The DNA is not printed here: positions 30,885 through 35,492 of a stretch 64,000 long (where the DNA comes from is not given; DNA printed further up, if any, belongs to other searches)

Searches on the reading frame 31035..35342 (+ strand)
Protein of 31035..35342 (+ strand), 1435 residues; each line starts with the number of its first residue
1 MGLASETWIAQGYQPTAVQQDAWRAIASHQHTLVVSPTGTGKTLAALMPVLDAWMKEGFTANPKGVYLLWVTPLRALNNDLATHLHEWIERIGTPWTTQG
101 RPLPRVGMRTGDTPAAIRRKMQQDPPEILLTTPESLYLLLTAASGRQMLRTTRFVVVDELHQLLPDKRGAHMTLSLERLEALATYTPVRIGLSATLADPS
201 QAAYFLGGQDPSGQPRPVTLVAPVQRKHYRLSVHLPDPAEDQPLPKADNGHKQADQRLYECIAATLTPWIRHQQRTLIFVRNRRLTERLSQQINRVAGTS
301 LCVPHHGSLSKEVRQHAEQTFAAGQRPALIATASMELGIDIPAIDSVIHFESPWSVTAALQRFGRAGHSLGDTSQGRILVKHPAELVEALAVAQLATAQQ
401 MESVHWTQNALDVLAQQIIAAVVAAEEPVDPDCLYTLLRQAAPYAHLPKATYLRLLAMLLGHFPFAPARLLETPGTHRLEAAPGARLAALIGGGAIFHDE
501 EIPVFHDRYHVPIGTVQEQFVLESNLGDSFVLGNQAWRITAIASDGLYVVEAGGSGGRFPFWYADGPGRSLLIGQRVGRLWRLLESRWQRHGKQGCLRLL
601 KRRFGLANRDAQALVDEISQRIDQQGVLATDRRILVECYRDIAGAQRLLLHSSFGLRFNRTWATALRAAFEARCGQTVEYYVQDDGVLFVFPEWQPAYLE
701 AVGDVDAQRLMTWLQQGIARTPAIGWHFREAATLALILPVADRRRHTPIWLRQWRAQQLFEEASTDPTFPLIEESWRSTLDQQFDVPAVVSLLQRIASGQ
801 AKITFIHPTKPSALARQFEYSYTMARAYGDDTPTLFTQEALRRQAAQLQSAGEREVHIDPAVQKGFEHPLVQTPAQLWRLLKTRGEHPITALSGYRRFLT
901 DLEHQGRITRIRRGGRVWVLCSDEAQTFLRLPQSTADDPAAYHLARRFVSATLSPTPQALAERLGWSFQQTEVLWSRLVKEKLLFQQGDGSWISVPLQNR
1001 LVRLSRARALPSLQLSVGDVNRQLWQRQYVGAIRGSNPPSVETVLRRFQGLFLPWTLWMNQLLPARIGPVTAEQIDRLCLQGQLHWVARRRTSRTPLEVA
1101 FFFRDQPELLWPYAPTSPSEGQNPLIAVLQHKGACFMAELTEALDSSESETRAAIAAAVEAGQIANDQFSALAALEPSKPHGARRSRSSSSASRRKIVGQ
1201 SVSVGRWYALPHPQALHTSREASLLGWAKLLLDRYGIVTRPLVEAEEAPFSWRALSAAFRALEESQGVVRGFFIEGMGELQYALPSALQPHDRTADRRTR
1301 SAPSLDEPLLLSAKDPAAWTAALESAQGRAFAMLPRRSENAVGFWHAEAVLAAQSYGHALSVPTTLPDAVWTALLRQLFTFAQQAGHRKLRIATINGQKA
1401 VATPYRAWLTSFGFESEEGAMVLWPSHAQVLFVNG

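Call 73: search_protein_families(library=pfam, max_evalue=0.00001, proteins=[window:31035-35342:+])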
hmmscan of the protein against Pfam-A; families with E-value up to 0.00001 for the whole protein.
window:31035-35342:+ (1435 aa): 6 families
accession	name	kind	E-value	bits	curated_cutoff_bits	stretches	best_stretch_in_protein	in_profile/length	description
PF08494.16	DEAD_assoc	-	7.7e-36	124.2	23.5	1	629-815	2-191/191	DEAD/H associated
PF00270.35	DEAD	-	2.4e-27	96.1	26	1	16-198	1-162/167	DEAD/DEAH box helicase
PF19306.5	WH_Lhr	-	4.9e-24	85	27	1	397-555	4-164/168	Large helicase-related protein, winged helix domain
PF23234.1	WH4_Lhr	-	6.7e-20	70.9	27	1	1219-1290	3-74/87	Large helicase-related protein, winged-helix domain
PF00271.37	Helicase_C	-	7.8e-20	71.6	23.5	1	266-367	10-107/110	Helicase conserved C-terminal domain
PF04851.21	ResIII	-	1.6e-07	31.9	22.5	1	14-196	3-162/164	Type III restriction enzyme, res subunit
